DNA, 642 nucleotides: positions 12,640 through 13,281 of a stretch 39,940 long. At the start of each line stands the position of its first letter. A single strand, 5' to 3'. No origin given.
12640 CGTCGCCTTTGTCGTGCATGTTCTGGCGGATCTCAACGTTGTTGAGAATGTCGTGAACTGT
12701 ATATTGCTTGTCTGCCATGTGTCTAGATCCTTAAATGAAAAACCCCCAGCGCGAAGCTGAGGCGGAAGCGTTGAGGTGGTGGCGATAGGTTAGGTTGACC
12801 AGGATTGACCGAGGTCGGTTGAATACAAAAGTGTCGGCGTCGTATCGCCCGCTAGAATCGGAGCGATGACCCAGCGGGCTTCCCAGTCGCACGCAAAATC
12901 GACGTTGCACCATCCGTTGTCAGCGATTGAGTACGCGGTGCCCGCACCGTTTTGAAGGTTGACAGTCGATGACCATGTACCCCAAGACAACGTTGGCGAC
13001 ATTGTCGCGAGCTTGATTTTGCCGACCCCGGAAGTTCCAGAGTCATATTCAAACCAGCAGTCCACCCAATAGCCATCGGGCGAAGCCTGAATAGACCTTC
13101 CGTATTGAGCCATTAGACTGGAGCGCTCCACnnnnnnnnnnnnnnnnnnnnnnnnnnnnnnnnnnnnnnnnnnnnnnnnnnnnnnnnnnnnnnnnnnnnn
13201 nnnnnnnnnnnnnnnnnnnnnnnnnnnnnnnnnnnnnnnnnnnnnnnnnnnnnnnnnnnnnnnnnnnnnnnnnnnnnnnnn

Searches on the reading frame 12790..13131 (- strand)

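Call 28: search_protein_families(library=pfam, proteins=[window:12790-13131:-], max_evalue=0.1)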
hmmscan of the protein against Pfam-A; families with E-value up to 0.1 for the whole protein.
window:12790-13131:- (113 aa): 1 family
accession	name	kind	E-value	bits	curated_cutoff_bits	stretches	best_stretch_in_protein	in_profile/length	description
PF02012.26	BNR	-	0.055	13.9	27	1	103-113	2-12/12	BNR/Asp-box repeat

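Call 52: search_protein_families(library=ncbifam, proteins=[window:12790-13131:-], max_evalue=1)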
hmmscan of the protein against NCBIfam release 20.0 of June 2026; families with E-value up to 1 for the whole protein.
window:12790-13131:- (113 aa): 0 families

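Call 104: search_protein_families(library=phrogs, proteins=[window:12790-13131:-], max_evalue=0.01)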
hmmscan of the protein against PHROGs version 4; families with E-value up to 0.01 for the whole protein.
window:12790-13131:- (113 aa): 0 families
